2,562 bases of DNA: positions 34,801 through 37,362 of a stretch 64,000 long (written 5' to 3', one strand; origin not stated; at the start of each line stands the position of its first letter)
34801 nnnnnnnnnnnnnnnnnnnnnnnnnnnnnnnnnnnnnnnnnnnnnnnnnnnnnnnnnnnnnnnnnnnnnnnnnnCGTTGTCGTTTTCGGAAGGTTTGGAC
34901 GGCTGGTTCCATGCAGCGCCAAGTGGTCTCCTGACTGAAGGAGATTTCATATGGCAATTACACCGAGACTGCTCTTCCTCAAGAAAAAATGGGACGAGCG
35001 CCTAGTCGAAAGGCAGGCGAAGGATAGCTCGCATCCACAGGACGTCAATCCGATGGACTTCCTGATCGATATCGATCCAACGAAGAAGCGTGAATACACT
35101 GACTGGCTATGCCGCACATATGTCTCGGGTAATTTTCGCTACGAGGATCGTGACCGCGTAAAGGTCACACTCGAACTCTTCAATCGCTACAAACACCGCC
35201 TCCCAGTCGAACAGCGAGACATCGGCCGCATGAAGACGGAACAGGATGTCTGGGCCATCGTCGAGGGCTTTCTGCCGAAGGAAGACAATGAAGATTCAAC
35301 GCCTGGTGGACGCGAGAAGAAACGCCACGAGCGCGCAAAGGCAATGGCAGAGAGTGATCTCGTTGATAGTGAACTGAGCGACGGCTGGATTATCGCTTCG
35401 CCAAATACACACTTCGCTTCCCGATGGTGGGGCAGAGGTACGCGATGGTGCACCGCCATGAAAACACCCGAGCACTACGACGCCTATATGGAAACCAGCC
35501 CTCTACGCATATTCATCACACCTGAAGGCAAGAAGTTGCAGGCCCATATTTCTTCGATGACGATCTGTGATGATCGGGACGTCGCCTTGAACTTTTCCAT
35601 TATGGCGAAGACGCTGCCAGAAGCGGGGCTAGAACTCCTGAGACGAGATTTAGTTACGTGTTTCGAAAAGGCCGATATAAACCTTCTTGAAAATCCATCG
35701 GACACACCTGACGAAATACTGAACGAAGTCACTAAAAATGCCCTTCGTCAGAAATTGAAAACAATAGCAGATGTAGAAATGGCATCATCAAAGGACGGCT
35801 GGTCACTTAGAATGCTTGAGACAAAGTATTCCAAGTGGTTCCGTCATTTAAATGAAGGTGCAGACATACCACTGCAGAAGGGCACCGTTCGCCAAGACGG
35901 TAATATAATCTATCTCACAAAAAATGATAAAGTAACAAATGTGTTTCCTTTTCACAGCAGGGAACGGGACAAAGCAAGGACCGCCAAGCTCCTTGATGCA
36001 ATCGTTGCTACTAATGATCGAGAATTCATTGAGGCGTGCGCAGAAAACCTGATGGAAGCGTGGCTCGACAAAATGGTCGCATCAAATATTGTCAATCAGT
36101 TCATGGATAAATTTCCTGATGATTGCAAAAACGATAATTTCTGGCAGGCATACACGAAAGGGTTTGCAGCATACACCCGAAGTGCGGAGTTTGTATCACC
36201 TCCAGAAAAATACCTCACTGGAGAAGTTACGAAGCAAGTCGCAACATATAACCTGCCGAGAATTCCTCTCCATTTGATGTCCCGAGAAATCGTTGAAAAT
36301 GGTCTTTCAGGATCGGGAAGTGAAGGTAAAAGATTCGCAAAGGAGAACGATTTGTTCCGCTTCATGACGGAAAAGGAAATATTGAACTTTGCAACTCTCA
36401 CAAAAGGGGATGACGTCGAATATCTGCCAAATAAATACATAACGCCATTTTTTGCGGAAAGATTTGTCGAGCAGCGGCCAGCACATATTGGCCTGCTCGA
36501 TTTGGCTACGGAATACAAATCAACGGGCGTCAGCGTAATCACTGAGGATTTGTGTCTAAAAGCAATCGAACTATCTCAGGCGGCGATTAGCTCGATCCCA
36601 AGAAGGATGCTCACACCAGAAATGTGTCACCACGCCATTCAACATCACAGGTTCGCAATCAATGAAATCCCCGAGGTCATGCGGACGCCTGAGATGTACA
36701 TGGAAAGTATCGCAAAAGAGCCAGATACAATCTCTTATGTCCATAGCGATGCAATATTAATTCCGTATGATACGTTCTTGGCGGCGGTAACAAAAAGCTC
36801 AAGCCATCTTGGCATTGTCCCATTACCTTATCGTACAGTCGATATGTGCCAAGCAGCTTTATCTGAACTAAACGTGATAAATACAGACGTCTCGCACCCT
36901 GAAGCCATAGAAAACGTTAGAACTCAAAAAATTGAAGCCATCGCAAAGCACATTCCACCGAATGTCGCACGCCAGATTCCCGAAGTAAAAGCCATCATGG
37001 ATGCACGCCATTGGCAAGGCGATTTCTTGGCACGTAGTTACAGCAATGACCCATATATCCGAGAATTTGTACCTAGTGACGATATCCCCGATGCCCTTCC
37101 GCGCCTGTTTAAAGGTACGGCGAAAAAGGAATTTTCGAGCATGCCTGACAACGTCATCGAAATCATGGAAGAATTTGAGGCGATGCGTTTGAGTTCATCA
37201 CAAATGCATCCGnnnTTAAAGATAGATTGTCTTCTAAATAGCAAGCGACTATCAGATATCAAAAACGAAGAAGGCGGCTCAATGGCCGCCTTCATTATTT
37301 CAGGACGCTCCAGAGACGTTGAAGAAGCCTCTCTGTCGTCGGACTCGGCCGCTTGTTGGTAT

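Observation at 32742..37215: Twin ~730-aa paralogs with a conserved unknown N-domain and DUF4116-like C-terminal repeats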

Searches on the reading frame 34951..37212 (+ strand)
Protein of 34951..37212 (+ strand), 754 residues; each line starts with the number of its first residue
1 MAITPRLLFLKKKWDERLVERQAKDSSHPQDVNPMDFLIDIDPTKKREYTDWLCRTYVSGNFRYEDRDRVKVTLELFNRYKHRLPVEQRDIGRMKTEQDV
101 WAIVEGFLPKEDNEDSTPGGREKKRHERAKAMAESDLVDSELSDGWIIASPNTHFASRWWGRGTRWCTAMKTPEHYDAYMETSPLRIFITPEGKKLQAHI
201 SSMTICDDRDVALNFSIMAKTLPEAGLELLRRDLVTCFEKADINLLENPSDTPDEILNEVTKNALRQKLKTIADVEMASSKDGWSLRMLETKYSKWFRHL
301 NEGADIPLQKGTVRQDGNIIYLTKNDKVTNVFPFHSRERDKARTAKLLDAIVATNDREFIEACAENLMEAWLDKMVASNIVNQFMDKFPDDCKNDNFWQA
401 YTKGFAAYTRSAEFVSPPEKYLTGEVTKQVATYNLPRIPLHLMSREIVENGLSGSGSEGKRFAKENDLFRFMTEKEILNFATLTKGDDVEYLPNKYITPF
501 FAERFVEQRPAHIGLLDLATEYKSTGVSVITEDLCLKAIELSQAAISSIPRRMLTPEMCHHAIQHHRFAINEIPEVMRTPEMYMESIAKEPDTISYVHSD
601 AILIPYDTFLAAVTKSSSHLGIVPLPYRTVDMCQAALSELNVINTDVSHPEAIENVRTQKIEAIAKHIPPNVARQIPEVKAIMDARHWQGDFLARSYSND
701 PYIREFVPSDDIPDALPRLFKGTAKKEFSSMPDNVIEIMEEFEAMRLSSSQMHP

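Call 4: search_protein_families(library=pfam, proteins=[window:34951-37212:+], max_evalue=1)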
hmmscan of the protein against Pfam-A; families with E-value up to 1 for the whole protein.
window:34951-37212:+ (754 aa): 0 families

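Call 5: search_protein_families(library=phrogs, proteins=[window:34951-37212:+], max_evalue=0.1)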
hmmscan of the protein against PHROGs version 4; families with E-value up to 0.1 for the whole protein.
window:34951-37212:+ (754 aa): 3 families
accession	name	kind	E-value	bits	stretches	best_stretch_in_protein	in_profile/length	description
phrog_28193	-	unknown function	0.00014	21.9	1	87-196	60-169/681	-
phrog_17056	-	unknown function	0.00051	20.5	0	120-180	106-165/420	-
phrog_5925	-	unknown function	0.089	13.2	0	529-598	84-171/228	-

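Call 14: find_homologous_proteins(query=window:34951-37212:+)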
Query window:34951-37212:+ (754 aa): 18 proteins with E <= 0.001 among 8000 candidates.
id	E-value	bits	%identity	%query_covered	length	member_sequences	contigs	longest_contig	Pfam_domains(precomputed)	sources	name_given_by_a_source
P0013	0.0e+0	1741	100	100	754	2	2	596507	-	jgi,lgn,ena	-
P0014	0.0e+0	1134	65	99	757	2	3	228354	-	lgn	-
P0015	0.0e+0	1132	65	99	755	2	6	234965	-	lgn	-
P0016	0.0e+0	1131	65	99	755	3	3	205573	-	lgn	-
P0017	0.0e+0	1039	60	100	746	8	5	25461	-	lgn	-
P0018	2.3e-269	914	53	99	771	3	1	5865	-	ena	-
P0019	2.3e-209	715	59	72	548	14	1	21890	-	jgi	jgi:hypothetical protein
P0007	8.7e-96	340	30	95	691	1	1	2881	-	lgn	-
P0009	1.8e-87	312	31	94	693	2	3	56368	PF13475.12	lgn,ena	-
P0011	1.2e-86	310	30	94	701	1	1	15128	PF13475.12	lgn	-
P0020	1.3e-79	286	29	95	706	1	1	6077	PF13475.12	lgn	-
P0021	8.3e-79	284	30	91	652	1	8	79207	PF13475.12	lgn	-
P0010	8.2e-77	277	29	95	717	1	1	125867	PF13475.12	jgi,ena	-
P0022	7.9e-73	264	29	94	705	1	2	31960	-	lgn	-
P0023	9.8e-19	85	32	28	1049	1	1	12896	-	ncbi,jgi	jgi:hypothetical protein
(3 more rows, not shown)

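Call 16: find_encoding_contigs(protein=P0013, flank=10000, max_places=4)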
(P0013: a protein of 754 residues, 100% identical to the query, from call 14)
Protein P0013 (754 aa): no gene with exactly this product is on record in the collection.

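Call 17: find_encoding_contigs(protein=P0015, flank=10000, max_places=4)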
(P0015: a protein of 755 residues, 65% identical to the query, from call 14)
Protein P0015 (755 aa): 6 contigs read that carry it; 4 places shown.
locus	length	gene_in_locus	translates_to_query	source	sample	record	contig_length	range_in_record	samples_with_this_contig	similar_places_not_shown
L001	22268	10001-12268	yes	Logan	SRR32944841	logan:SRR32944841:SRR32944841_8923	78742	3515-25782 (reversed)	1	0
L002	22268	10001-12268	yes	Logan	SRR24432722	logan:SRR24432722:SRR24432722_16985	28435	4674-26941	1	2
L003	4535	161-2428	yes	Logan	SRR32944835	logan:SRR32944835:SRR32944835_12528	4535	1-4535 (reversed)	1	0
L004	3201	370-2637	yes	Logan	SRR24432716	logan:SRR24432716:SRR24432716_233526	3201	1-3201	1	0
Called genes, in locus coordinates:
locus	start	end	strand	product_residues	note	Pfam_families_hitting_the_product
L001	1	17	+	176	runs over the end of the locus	-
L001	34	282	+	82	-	-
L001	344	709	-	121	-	-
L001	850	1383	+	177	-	-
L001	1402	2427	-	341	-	PF05569:Peptidase_M56 (faint), PF01435:Peptidase_M48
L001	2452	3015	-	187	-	PF04011:LemA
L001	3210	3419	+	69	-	-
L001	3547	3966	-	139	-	-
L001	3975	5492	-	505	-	PF00753:Lactamase_B, PF12706:Lactamase_B_2, PF22505:RNase_J_b_CASP, PF07521:RMMBL (weak)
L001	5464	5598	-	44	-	-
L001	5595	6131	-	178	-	PF02600:DsbB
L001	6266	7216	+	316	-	PF01145:Band_7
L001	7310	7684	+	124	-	-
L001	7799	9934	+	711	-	-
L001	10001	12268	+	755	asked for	-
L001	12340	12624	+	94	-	-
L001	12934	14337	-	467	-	-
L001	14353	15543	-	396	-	PF19911:DUF6384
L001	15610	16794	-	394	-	-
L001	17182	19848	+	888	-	PF12705:PDDEXK_1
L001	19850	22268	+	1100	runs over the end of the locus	PF00580:UvrD-helicase, PF13245:AAA_19, PF12705:PDDEXK_1 (faint), PF13361:UvrD_C, PF13538:UvrD_C_2 (faint)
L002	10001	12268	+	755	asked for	-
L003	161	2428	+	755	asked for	-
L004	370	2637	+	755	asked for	-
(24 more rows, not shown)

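Call 50: search_protein_families(library=ncbifam, proteins=[window:34951-37212:+], max_evalue=1)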
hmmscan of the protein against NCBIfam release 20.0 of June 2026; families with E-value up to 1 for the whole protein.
window:34951-37212:+ (754 aa): 1 family
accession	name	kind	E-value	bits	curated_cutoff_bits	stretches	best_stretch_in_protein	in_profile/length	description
NF010065.0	PRK13545.1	equivalog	0.15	10.6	538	1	253-358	417-518/549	teichoic acids export protein ATP-binding subunit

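Call 51: search_protein_families(library=padloc, proteins=[window:34951-37212:+], max_evalue=1)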
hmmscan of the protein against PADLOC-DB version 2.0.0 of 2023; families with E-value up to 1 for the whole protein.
window:34951-37212:+ (754 aa): 0 families

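Call 82: find_encoding_contigs(protein=P0017, flank=10000, max_places=5)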
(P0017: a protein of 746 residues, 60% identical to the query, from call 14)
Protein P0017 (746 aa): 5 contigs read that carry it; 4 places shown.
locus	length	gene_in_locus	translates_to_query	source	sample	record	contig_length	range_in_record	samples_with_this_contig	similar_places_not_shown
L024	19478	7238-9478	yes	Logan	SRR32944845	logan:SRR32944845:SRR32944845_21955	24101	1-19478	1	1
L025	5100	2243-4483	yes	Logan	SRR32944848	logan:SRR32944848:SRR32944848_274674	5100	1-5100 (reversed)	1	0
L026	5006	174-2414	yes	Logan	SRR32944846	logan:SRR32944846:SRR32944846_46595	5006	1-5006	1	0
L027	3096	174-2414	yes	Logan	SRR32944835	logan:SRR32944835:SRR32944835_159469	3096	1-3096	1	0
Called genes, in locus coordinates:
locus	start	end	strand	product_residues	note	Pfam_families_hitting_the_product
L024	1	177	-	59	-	?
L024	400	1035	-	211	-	-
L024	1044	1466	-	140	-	-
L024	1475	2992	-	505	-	PF00753:Lactamase_B, PF12706:Lactamase_B_2, PF22505:RNase_J_b_CASP, PF07521:RMMBL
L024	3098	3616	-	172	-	PF02600:DsbB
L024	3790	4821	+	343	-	PF01145:Band_7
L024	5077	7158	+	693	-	-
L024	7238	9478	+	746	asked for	-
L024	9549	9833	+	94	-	-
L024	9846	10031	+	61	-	-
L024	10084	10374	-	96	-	-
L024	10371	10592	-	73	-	-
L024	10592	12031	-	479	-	-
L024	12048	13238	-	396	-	PF19911:DUF6384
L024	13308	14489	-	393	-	-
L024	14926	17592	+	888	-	PF12705:PDDEXK_1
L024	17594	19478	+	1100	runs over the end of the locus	PF00580:UvrD-helicase, PF13245:AAA_19, PF13361:UvrD_C, PF13538:UvrD_C_2 (faint)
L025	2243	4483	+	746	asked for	-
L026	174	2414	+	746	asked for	-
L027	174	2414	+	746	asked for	-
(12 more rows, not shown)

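Call 87: predict_structure(alignment_id=A4)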
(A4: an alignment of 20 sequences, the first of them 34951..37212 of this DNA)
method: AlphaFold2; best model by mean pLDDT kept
length: 754 residues; sequences in the alignment: 20
mean_pLDDT: 85.2   pTM: 0.57
mean pLDDT of the five models: 85.2, 83.7, 82.4, 80.7, 80.2
residues with pLDDT >= 90: 322; 70-90: 352; 50-70: 72; < 50: 8
segments of 3 or more residues with pLDDT < 50: 312-314, 751-754
pLDDT, mean of each block of 10 residues (from residue 1): 76 92 89 89 88 93 88 84 79 87 71 57 77 80 80 87 63 85 87 85 84 90 91 88 77 91 89 85 89 84 65 61 87 70 87 93 93 78 91 94 85 87 91 93 94 91 96 94 93 93 96 95 91 96 94 93 91 89 89 87 92 91 93 89 60 84 90 91 74 79 86 89 65 87 76 38
secondary structure, 60 per line:
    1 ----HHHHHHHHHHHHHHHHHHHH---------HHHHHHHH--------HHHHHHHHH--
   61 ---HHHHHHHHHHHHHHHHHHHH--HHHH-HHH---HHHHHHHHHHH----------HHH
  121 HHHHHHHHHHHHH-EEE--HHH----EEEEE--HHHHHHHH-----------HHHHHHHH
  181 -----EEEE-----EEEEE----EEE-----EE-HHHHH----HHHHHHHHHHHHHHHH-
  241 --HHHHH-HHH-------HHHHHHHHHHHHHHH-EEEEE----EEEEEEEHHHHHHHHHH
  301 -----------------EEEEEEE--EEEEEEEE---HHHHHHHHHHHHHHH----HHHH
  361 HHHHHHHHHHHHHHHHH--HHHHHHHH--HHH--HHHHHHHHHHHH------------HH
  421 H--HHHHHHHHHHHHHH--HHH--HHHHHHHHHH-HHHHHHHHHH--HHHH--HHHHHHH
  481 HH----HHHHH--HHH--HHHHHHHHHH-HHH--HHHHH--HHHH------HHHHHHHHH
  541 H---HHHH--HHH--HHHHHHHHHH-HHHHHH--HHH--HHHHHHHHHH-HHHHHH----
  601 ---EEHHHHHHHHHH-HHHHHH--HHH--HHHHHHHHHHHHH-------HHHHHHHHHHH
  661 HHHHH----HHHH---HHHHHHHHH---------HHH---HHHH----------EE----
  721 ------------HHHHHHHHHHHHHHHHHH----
elements in order (helices of 4 or more, strands of 3 or more residues): H5-24 H34-41 H50-58 H64-83 H86-89 H97-107 H118-133 E135-137 E147-151 H154-161 H173-180 E186-189 E195-199 E204-206 H215-219 H224-239 H243-247 H259-273 E275-279 E284-290 H291-300 E318-324 E327-334 H338-352 H357-377 H380-387 H395-406 H424-437 H445-454 H456-465 H468-471 H474-482 H487-491 H499-508 H515-519 H522-525 H532-541 H545-548 H556-565 H567-572 H580-589 H591-596 H606-615 H617-622 H630-642 H650-665 H670-673 H677-685 H701-704 H733-750
